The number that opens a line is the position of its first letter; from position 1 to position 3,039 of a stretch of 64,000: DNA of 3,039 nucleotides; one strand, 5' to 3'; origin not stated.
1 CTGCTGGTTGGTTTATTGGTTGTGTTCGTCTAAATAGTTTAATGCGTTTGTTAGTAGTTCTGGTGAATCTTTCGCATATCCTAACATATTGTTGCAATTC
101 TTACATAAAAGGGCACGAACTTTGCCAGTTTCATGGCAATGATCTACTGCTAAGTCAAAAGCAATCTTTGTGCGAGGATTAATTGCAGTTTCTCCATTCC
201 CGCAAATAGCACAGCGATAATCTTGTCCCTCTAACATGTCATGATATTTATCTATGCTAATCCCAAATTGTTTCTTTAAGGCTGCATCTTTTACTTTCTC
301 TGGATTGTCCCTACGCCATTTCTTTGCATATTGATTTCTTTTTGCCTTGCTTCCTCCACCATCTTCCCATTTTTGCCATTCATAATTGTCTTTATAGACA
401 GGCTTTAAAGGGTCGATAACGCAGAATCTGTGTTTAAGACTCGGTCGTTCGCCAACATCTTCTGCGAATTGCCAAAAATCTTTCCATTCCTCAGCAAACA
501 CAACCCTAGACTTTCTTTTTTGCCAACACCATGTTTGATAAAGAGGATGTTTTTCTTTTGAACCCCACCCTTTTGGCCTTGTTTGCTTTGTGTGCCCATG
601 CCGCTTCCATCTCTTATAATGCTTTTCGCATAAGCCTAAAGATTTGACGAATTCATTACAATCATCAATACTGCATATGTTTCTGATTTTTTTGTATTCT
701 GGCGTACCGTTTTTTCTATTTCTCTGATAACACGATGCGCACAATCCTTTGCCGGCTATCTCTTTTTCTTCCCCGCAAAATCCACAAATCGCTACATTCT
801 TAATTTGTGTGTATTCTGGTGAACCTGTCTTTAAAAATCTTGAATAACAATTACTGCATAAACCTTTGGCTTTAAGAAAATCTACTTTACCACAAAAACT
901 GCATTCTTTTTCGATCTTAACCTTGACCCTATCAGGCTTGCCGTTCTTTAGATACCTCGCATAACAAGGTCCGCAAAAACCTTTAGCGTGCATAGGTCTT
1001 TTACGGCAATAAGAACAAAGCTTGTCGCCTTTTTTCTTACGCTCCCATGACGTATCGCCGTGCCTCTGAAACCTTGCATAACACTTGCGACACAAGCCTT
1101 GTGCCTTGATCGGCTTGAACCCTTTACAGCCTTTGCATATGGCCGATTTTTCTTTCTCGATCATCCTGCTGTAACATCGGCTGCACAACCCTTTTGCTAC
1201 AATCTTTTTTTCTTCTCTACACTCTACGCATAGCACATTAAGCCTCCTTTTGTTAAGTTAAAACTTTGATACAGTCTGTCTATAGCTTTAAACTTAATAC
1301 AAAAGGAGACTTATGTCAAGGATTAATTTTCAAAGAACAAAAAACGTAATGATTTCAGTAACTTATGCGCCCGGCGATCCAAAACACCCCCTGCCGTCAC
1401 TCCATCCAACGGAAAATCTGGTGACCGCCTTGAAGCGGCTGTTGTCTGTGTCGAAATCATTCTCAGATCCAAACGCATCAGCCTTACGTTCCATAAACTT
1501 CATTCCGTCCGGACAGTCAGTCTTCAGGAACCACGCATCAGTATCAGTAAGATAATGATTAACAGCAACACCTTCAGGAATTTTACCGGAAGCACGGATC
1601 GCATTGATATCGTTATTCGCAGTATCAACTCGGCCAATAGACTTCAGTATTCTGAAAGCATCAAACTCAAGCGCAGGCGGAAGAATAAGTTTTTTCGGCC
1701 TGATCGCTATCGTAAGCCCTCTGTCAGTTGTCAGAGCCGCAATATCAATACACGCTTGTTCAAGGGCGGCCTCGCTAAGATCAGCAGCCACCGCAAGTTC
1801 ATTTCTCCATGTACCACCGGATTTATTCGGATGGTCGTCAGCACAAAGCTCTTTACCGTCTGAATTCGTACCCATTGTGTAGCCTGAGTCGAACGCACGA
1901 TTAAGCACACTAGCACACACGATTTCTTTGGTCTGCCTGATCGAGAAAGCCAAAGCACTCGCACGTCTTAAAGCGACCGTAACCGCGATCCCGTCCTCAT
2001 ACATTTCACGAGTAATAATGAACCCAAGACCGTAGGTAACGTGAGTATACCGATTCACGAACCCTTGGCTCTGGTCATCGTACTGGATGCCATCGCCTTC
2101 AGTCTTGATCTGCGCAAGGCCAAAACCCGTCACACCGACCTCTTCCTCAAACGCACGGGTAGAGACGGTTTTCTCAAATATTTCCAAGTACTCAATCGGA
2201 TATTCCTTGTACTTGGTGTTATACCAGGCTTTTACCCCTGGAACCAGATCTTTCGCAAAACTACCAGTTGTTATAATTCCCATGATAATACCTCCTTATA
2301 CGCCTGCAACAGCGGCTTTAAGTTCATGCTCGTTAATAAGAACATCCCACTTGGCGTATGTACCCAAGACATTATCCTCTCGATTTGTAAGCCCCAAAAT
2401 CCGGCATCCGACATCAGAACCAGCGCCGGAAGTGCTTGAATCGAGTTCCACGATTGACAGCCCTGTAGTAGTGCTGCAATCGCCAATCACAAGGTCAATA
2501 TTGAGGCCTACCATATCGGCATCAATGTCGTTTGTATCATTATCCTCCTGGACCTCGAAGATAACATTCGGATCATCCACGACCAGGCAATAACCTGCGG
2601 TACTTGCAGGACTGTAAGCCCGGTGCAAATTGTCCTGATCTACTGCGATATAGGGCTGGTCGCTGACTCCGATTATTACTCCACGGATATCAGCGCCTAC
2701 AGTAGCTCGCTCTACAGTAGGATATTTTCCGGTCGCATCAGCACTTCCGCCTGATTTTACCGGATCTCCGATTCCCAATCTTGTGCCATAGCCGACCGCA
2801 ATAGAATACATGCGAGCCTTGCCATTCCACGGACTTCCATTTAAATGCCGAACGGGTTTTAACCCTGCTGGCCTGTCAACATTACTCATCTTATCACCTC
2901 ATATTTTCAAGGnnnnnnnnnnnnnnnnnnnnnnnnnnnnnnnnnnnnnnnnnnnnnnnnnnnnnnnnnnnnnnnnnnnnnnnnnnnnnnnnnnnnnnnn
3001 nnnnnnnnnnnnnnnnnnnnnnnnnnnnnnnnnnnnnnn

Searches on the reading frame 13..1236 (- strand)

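Call 67: search_protein_families(library=phrogs, proteins=[window:13-1236:-], max_evalue=0.0001)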
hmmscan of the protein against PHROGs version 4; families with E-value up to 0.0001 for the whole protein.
window:13-1236:- (407 aa): 9 families
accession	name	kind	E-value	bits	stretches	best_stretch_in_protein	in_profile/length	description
phrog_2914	-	DNA, RNA and nucleotide metabolism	7.4e-34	118.1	1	287-406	43-156/190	endonuclease VII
phrog_2633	-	DNA, RNA and nucleotide metabolism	4.8e-29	102.3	1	296-406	40-140/142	endonuclease VII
phrog_307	-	DNA, RNA and nucleotide metabolism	2.4e-27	97.8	1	305-406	89-180/334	endonuclease VII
phrog_5351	-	DNA, RNA and nucleotide metabolism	1.4e-19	71.9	3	146-256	4-111/171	HNH endonuclease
phrog_423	-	DNA, RNA and nucleotide metabolism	2.1e-11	45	1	333-389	17-68/159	endonuclease VII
phrog_20467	-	DNA, RNA and nucleotide metabolism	1.7e-10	41.8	0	149-178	24-53/112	HNH endonuclease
phrog_1271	-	DNA, RNA and nucleotide metabolism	9.4e-09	36.1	0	157-219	46-110/361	HNH endonuclease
phrog_17507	-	DNA, RNA and nucleotide metabolism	7.4e-08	33.2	1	364-403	1-41/65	endonuclease VII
phrog_11865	-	DNA, RNA and nucleotide metabolism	3.2e-05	25.4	0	364-387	2-25/95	endonuclease VII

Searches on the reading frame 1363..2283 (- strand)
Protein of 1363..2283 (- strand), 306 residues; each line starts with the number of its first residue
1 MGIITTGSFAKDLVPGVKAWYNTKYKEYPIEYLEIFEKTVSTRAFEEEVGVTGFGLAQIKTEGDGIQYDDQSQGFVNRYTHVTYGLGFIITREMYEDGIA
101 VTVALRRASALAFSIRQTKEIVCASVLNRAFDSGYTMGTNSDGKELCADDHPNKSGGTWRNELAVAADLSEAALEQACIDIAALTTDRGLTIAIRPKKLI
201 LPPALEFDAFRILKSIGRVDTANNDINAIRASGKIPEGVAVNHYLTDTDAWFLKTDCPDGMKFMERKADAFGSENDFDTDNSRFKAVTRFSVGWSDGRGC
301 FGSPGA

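Call 67: search_protein_families(library=phrogs, proteins=[window:1363-2283:-], max_evalue=0.0001)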
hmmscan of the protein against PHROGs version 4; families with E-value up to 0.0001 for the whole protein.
window:1363-2283:- (306 aa): 3 families
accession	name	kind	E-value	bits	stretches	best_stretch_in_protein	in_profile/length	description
phrog_371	-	head and packaging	3.3e-13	50.6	1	157-224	223-289/303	major head protein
phrog_4523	-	head and packaging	1.5e-11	44.8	1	51-305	404-643/644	major head and protease protein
phrog_133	-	head and packaging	5.4e-08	32.9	1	6-304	380-666/668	head maturation protease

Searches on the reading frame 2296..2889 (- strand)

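Call 67: search_protein_families(library=phrogs, proteins=[window:2296-2889:-], max_evalue=0.0001)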
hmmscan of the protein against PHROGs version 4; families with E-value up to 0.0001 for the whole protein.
window:2296-2889:- (197 aa): 1 family
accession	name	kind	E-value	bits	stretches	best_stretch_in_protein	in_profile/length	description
phrog_37556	-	unknown function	3.1e-09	37.9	1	2-194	2-185/187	-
